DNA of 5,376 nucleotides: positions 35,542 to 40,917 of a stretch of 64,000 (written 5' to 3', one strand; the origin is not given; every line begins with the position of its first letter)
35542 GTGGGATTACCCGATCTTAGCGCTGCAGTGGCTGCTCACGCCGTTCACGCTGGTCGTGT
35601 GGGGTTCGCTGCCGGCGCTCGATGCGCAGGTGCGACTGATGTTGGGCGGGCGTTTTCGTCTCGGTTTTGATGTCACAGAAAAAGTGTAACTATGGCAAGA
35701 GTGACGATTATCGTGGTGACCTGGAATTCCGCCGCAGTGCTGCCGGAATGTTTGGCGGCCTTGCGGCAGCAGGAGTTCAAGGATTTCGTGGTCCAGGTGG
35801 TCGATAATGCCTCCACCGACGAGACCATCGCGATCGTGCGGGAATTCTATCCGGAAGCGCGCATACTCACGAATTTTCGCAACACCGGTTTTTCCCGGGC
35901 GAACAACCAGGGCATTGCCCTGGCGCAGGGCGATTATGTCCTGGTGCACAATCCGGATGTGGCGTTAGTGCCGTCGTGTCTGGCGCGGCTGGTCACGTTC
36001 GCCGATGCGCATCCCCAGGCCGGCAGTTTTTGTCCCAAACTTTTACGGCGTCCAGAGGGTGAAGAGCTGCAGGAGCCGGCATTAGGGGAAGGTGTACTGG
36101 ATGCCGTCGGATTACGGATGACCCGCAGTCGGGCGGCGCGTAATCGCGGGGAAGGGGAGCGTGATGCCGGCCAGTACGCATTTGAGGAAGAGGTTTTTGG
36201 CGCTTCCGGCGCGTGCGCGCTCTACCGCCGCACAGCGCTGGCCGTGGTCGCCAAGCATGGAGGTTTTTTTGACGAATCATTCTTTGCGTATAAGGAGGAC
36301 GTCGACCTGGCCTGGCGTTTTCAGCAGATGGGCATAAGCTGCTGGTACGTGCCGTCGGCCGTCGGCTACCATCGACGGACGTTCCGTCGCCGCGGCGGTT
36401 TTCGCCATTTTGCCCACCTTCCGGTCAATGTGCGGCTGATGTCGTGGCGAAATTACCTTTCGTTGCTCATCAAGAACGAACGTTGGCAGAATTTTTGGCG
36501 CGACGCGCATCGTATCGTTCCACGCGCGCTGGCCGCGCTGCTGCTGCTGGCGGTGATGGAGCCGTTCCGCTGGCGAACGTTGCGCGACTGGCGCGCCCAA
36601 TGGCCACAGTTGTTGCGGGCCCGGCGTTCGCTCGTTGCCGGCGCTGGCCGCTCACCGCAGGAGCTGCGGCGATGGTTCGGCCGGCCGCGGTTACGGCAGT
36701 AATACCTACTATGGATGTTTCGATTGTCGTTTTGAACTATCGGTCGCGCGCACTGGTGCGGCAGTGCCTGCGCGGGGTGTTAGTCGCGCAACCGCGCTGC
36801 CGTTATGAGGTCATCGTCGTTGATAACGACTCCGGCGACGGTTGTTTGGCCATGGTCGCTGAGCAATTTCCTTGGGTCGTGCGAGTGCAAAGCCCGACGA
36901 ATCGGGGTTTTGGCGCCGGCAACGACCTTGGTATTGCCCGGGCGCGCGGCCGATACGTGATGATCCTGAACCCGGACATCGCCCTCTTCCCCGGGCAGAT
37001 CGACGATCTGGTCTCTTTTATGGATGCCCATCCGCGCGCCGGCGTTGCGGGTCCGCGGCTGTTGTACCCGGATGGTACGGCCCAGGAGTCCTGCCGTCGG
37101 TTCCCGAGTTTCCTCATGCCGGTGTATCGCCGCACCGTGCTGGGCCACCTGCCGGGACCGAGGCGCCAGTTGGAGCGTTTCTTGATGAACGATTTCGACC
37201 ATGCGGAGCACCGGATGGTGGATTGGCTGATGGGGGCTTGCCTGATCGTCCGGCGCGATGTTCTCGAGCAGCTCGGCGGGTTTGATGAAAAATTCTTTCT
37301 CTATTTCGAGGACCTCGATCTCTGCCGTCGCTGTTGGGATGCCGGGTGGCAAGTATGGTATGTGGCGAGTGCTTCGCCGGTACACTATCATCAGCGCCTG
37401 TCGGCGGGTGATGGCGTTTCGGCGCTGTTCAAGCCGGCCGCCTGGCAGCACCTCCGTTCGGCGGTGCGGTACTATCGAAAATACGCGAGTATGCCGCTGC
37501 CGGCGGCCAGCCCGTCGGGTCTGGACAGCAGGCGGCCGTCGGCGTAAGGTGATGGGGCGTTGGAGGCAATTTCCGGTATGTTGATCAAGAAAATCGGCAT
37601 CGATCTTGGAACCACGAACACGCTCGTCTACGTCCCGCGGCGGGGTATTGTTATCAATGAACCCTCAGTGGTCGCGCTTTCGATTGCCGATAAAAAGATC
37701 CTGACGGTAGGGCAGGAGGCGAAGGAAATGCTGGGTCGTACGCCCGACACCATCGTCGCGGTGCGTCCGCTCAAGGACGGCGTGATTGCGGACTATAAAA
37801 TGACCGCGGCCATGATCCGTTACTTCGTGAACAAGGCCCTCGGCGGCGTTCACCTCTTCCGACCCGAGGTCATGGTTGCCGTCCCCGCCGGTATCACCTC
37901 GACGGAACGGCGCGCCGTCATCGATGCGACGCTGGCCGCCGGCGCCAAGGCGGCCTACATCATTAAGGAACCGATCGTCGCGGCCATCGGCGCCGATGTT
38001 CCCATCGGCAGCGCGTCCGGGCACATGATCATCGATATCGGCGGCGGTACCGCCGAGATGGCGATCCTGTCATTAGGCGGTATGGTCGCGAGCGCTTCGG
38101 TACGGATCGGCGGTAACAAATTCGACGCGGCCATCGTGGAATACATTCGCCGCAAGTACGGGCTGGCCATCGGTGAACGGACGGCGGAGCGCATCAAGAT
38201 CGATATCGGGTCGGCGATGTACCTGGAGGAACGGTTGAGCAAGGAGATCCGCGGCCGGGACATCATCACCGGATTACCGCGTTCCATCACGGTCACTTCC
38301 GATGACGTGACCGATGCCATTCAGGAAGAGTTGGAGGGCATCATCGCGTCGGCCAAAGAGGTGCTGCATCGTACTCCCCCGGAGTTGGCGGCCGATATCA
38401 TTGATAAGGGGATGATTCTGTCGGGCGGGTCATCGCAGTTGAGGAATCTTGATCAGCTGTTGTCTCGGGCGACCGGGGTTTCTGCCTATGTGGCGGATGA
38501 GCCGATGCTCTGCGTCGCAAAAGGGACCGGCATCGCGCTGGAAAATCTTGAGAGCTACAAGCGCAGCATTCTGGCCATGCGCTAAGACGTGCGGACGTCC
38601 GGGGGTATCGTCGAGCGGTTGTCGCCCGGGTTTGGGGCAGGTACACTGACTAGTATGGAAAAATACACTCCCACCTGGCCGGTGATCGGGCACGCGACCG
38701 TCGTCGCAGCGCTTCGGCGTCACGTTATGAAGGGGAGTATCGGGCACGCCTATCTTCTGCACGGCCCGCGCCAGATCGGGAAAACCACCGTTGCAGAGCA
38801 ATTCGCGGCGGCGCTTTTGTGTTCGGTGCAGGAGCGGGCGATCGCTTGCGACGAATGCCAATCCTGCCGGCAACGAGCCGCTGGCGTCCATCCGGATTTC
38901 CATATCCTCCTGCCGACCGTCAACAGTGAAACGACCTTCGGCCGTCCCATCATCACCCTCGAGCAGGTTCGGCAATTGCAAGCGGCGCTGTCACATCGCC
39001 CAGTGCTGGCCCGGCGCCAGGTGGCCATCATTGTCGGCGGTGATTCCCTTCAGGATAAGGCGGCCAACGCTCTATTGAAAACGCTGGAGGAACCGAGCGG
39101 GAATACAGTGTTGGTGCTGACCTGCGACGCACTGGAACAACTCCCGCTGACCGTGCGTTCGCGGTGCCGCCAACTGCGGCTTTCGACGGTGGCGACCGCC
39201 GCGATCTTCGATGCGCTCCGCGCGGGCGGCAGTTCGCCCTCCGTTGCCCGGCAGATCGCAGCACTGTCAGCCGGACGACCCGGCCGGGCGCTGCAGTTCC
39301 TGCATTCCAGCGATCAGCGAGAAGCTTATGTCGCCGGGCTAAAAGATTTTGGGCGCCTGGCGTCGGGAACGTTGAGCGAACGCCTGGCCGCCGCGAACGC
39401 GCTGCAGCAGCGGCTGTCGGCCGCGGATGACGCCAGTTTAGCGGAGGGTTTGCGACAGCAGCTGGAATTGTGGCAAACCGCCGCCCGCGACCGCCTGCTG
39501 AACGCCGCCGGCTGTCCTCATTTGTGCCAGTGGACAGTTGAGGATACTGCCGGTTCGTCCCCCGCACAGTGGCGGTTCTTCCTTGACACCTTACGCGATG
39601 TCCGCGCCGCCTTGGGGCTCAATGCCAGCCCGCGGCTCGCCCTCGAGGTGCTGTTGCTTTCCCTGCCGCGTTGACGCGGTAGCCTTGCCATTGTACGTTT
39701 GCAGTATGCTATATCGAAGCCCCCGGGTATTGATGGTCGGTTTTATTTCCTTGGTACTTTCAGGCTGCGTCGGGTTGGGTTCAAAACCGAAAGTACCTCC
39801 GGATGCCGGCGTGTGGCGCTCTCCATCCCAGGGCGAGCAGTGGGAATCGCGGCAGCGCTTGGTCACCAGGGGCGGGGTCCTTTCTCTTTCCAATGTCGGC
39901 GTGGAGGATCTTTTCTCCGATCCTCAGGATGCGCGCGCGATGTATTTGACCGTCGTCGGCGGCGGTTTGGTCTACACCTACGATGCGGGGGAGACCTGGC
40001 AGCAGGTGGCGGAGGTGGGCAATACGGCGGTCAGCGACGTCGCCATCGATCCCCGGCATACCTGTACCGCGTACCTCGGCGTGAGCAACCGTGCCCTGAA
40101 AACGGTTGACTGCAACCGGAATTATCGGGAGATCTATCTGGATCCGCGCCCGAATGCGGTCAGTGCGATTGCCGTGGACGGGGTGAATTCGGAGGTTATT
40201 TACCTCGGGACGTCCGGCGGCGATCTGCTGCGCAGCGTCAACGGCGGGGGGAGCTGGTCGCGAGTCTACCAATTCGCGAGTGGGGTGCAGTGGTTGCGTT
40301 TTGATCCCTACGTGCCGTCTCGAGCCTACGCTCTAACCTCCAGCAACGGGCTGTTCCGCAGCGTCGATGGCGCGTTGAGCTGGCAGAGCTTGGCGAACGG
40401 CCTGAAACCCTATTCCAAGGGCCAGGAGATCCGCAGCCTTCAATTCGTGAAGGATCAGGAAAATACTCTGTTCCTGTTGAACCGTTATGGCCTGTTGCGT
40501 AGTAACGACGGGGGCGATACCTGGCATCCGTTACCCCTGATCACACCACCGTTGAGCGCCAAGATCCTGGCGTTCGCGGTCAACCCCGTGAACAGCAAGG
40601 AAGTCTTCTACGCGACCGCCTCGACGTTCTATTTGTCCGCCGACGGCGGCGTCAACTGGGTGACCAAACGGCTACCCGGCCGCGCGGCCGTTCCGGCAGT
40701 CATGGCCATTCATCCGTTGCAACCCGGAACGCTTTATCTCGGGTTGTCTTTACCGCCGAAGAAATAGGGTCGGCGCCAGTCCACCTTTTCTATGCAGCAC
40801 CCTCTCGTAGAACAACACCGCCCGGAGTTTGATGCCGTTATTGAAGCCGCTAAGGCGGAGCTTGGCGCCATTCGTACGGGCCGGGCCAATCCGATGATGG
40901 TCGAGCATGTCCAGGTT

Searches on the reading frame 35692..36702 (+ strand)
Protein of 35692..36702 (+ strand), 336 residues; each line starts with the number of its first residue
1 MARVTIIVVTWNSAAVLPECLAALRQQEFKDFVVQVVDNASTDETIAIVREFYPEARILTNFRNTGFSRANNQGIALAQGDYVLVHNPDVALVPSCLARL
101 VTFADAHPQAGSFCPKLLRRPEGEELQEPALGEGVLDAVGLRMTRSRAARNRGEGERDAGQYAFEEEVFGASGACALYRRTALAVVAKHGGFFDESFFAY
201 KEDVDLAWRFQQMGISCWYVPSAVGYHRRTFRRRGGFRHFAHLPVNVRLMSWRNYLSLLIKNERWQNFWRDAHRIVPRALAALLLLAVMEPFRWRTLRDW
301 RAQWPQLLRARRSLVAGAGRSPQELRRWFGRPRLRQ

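Call 60: search_protein_families(library=pfam, proteins=[window:35692-36702:+], max_evalue=0.00001)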
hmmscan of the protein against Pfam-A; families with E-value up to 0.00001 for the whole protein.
window:35692-36702:+ (336 aa): 2 families
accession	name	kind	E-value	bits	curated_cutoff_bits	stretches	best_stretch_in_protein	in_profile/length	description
PF00535.33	Glycos_transf_2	-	7.7e-27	94.7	23.3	1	5-183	1-164/168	Glycosyl transferase family 2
PF13641.12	Glyco_tranf_2_3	-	6e-16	59.6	27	1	3-227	2-211/230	Glycosyltransferase like family 2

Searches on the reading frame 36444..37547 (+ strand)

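Call 60: search_protein_families(library=pfam, proteins=[window:36444-37547:+], max_evalue=0.00001)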
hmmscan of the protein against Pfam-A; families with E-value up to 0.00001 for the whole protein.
window:36444-37547:+ (367 aa): 3 families
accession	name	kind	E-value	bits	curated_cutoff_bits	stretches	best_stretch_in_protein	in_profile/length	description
PF00535.33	Glycos_transf_2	-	6.7e-20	72.1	23.3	1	93-221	1-131/168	Glycosyl transferase family 2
PF13641.12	Glyco_tranf_2_3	-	1.6e-17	64.7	27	1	92-315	3-212/230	Glycosyltransferase like family 2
PF13632.12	Glyco_trans_2_3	-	5.7e-08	33.2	27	1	255-310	66-119/198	Glycosyl transferase family group 2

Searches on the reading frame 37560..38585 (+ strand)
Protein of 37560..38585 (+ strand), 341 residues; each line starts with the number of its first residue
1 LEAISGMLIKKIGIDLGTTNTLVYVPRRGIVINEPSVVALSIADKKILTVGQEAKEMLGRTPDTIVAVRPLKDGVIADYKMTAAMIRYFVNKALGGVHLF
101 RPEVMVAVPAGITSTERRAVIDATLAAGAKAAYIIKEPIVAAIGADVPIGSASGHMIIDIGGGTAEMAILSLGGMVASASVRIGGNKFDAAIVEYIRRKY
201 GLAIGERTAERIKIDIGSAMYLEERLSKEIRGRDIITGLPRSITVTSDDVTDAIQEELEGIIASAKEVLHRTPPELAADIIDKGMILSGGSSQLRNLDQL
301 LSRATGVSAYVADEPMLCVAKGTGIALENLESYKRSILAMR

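Call 60: search_protein_families(library=pfam, proteins=[window:37560-38585:+], max_evalue=0.00001)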
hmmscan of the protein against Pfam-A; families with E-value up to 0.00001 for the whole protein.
window:37560-38585:+ (341 aa): 4 families
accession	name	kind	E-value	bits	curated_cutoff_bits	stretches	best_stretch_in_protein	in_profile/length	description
PF06723.19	MreB_Mbl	-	1.2e-132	442.2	27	1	10-334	2-326/327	MreB/Mbl protein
PF00012.26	HSP70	-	1.7e-13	50.2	20.6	1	103-322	135-367/599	Hsp70 protein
PF14450.12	FtsA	-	5.7e-13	49.8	31.8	1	157-319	2-124/127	Cell division protein FtsA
PF06277.17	EutA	-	2.7e-06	27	27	0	138-207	125-201/475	Ethanolamine utilisation protein EutA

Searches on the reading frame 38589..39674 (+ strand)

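Call 60: search_protein_families(library=pfam, proteins=[window:38589-39674:+], max_evalue=0.00001)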
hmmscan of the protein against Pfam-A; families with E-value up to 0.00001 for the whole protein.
window:38589-39674:+ (361 aa): 1 family
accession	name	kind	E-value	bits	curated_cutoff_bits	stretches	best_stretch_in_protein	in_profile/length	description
PF13177.12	DNA_pol3_delta2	-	5.5e-42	143.9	27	1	35-200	2-159/161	DNA polymerase III, delta subunit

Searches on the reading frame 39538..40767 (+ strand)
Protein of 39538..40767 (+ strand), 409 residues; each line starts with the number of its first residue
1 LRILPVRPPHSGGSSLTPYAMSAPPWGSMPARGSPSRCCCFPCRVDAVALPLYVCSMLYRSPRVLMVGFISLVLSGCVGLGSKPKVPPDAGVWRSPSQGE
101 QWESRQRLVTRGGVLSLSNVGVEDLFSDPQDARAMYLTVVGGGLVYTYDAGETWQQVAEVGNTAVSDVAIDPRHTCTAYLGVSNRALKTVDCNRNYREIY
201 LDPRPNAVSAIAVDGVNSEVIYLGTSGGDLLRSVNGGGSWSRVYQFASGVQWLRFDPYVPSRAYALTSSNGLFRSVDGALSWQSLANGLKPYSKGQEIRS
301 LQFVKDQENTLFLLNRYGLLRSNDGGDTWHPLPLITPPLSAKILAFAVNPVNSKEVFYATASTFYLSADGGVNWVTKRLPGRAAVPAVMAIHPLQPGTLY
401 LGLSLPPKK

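Call 60: search_protein_families(library=pfam, proteins=[window:39538-40767:+], max_evalue=0.00001)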
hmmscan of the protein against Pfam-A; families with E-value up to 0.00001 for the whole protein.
window:39538-40767:+ (409 aa): 3 families
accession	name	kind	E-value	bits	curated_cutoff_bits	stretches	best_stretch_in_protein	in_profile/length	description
PF15902.12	Sortilin-Vps10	-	5.5e-19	68.7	33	1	229-314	2-86/446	Sortilin, neurotensin receptor 3,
PF02012.26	BNR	-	4.4e-07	29.3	27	0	321-331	2-12/12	BNR/Asp-box repeat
PF14870.12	PSII_BNR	-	2.2e-06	27.6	27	0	261-375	29-138/303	Photosynthesis system II assembly factor YCF48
